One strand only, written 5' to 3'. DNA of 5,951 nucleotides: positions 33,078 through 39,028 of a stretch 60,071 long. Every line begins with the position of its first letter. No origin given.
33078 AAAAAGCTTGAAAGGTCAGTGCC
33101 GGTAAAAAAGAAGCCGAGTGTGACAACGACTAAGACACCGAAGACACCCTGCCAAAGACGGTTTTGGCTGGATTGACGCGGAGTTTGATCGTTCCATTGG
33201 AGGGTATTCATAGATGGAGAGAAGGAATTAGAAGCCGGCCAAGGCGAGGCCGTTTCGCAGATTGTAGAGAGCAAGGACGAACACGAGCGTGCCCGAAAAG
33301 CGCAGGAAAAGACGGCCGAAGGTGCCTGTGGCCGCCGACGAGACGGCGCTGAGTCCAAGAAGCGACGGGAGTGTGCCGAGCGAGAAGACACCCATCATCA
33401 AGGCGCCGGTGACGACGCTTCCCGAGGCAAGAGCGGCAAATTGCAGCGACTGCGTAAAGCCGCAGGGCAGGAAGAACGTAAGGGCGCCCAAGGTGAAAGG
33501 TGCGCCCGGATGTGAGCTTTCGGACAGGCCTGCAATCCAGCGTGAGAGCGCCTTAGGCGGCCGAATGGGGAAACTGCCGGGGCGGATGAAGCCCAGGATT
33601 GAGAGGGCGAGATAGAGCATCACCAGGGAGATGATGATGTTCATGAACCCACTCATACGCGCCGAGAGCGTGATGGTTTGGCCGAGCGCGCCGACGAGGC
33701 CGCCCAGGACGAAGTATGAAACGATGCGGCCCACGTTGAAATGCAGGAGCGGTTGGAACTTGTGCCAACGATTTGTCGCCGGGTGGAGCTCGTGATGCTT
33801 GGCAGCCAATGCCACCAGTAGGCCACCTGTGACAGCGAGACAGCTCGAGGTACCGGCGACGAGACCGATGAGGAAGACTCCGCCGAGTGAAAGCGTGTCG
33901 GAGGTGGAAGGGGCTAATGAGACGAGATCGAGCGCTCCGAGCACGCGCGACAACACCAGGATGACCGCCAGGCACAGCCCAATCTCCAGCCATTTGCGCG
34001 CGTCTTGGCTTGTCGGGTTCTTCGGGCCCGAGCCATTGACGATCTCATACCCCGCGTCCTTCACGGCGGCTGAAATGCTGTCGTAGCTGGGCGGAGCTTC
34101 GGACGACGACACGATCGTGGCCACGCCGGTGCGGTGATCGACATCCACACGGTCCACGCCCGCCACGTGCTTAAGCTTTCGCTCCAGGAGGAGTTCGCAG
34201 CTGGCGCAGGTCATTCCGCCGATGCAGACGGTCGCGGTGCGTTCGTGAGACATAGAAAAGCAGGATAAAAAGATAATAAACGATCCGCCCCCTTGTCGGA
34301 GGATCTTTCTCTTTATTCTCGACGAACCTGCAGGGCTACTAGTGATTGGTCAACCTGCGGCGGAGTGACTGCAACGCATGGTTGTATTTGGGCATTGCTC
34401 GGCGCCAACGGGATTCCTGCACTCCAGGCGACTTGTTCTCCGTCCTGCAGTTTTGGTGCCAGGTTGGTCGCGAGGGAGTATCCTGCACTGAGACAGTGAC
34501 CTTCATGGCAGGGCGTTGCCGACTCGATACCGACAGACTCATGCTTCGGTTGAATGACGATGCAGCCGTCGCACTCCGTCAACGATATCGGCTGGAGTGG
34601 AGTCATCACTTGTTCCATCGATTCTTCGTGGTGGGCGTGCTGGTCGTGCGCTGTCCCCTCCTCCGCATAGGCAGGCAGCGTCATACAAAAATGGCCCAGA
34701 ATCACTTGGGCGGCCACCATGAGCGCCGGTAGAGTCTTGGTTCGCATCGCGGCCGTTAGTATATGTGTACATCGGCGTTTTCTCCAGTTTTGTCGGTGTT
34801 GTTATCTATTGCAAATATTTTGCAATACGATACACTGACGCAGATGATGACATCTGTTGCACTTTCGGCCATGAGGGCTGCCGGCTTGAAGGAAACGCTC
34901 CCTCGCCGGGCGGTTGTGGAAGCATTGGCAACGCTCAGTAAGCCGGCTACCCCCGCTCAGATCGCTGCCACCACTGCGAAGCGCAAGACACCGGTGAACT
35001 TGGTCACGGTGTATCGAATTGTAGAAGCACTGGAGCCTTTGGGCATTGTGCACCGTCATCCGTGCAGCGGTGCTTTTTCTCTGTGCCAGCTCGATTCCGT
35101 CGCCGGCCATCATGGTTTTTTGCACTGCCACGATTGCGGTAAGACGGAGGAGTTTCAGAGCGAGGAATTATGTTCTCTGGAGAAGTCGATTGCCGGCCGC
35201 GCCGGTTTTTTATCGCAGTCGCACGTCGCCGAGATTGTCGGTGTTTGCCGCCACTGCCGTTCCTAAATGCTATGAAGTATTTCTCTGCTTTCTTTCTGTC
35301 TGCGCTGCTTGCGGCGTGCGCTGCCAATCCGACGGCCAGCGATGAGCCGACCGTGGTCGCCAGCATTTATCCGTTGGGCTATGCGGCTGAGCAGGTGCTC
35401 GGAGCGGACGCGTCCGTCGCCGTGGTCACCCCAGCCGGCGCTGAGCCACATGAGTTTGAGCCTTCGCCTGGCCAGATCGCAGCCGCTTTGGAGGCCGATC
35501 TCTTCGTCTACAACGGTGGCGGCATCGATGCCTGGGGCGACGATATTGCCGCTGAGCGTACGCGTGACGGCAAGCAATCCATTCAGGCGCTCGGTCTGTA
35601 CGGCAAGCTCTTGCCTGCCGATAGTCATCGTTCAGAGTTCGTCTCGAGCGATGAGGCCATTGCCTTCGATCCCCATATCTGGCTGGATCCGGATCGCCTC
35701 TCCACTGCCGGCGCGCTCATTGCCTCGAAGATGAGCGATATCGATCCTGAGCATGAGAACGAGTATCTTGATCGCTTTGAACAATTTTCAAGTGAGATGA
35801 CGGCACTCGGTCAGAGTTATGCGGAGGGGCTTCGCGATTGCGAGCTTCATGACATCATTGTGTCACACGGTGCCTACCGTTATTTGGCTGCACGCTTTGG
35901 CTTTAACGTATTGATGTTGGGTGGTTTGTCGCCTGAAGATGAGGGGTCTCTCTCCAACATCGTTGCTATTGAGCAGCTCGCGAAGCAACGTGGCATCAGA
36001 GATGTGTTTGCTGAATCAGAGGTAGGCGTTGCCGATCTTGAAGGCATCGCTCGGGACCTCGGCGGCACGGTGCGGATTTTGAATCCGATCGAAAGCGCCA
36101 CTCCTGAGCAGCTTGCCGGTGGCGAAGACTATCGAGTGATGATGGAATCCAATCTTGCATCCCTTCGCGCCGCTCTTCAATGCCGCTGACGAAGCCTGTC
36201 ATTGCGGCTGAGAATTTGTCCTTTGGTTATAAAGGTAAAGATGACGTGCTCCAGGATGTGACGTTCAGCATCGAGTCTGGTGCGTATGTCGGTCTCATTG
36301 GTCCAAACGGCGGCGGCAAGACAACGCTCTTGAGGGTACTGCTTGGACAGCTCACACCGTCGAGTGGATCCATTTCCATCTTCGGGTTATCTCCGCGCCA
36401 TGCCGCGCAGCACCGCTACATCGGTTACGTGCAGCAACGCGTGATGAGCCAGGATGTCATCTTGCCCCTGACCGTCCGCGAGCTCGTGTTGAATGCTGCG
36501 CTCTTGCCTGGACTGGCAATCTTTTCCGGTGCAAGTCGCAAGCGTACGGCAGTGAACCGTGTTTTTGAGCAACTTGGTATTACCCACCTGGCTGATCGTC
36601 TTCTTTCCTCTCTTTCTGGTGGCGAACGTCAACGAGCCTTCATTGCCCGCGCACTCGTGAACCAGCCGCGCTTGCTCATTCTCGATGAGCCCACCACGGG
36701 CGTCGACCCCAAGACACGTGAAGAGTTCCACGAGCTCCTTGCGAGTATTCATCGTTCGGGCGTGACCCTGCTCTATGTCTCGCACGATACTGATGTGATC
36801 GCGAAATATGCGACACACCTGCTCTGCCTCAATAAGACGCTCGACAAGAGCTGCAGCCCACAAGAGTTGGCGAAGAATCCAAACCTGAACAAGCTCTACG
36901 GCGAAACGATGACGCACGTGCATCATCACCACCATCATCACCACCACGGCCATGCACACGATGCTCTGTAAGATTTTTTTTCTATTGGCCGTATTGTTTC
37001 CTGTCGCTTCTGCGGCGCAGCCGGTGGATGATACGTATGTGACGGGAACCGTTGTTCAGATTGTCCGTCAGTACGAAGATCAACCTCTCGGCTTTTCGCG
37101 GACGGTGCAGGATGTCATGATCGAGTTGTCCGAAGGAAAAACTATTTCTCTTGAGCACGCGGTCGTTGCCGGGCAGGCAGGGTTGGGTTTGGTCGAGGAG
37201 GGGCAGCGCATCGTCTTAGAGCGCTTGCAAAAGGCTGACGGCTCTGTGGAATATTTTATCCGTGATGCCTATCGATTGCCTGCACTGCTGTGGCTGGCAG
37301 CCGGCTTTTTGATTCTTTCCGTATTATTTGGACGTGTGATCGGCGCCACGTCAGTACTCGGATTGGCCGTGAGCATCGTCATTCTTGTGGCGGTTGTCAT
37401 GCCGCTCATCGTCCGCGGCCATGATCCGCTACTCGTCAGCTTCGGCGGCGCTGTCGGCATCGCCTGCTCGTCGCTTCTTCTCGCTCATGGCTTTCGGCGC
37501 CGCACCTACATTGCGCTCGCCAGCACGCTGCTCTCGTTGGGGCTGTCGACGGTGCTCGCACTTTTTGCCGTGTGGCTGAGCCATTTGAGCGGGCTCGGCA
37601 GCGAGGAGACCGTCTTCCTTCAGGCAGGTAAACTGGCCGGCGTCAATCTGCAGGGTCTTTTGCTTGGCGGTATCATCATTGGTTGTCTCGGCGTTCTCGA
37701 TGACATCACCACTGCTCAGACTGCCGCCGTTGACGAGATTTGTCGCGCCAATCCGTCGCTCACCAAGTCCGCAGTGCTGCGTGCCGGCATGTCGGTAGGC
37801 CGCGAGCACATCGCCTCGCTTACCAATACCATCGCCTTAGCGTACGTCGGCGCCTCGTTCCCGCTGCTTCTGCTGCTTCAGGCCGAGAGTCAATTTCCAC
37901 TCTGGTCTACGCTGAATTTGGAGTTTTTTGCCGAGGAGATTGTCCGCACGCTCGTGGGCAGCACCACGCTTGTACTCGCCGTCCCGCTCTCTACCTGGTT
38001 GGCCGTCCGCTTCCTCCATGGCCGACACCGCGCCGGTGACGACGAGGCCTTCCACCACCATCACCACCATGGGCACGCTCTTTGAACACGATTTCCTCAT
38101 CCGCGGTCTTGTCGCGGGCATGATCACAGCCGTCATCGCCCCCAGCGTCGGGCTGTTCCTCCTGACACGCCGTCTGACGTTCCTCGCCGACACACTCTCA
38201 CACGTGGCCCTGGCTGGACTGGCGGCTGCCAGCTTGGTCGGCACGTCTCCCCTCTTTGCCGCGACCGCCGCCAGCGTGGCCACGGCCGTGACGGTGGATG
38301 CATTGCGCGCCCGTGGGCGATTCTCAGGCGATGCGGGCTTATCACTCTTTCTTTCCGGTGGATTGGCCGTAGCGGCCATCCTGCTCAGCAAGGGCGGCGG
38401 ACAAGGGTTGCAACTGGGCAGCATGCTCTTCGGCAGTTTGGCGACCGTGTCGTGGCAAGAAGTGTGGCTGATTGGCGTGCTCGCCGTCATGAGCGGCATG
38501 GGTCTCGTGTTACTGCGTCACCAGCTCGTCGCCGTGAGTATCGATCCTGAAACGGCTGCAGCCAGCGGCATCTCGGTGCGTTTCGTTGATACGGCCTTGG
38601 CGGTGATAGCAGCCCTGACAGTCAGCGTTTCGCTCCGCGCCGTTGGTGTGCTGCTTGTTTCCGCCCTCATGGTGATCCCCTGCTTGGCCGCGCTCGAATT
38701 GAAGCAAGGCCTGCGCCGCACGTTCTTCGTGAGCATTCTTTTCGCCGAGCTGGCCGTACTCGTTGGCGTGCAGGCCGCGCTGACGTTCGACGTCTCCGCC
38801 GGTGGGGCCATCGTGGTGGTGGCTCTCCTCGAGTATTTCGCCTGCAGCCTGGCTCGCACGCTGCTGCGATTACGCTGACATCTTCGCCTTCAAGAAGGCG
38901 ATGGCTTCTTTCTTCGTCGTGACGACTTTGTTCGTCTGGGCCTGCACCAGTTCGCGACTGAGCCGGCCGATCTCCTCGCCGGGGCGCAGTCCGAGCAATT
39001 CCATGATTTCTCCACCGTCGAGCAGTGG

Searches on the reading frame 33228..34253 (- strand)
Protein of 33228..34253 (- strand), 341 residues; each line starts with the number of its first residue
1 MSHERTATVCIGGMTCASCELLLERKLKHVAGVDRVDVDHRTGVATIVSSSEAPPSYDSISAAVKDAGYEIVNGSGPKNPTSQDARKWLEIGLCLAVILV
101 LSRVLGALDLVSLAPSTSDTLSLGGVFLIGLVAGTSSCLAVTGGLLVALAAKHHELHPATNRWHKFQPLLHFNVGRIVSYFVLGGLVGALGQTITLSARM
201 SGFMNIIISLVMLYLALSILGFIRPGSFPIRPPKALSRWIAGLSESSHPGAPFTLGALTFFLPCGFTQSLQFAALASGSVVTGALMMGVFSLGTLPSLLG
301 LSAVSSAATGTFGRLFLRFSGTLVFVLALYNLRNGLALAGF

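Call 37: search_protein_families(library=pfam, proteins=[window:33228-34253:-], max_evalue=0.0001)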
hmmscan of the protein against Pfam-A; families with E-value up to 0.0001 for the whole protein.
window:33228-34253:- (341 aa): 2 families
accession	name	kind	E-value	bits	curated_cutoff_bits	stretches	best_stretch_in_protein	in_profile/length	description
PF13386.12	DsbD_2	-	2.1e-37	129.4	24.9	1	126-330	2-199/199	Cytochrome C biogenesis protein transmembrane region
PF00403.32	HMA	-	2.1e-09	38.1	24.8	1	10-70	3-62/62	Heavy-metal-associated domain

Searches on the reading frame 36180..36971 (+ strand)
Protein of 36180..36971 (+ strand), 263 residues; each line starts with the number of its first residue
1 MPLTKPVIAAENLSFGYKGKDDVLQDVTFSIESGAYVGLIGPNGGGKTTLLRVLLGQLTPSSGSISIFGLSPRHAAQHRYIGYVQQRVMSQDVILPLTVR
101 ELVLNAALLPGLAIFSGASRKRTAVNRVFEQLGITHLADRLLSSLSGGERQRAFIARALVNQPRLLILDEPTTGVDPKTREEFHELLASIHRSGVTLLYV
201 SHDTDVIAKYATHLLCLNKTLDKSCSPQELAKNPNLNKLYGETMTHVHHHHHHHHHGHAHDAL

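Call 37: search_protein_families(library=pfam, proteins=[window:36180-36971:+], max_evalue=0.0001)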
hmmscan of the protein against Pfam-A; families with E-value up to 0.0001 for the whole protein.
window:36180-36971:+ (263 aa): 2 families
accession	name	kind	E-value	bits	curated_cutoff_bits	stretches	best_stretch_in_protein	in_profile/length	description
PF00005.33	ABC_tran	-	1.1e-32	113.9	25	1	24-173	1-137/137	ABC transporter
PF13304.12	AAA_21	-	3.2e-12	47.6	27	1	77-204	166-300/304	AAA domain, putative AbiEii toxin, Type IV TA system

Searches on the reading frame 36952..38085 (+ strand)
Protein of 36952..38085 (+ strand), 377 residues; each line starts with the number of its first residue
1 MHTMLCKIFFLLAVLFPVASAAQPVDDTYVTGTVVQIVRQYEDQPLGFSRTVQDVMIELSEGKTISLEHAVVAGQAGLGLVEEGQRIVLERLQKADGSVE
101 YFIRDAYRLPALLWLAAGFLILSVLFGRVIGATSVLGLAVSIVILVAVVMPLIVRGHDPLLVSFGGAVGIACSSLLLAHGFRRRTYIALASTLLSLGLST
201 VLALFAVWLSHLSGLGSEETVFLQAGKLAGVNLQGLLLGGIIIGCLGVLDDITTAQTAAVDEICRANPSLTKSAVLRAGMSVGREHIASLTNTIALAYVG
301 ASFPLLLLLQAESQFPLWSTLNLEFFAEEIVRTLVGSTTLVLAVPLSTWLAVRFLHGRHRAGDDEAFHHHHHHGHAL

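Call 38: search_protein_families(library=pfam, proteins=[window:36952-38085:+], max_evalue=0.0001)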
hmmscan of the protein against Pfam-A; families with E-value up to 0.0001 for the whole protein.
window:36952-38085:+ (377 aa): 1 family
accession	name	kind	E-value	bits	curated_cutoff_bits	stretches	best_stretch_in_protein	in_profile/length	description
PF07907.16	YibE_F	-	1.1e-65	222.1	27.2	1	112-351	1-239/241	YibE/F-like protein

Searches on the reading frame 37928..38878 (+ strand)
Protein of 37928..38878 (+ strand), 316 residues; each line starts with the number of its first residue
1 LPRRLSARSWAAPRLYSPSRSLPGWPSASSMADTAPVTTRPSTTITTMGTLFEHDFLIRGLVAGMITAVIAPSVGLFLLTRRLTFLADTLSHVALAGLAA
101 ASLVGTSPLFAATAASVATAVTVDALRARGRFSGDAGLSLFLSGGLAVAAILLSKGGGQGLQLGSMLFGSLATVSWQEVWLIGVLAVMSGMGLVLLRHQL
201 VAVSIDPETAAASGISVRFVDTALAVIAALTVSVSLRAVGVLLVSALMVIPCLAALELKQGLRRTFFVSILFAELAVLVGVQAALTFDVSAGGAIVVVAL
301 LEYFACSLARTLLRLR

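Call 38: search_protein_families(library=pfam, proteins=[window:37928-38878:+], max_evalue=0.0001)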
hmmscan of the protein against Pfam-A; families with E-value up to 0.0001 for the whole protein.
window:37928-38878:+ (316 aa): 2 families
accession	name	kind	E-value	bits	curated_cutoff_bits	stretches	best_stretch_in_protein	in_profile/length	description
PF00950.22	ABC-3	-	6.4e-51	173.8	20.1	1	54-307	2-255/258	ABC 3 transport family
PF01032.23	FecCD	-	9.5e-08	31.9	26.5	1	104-280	93-278/311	FecCD transport family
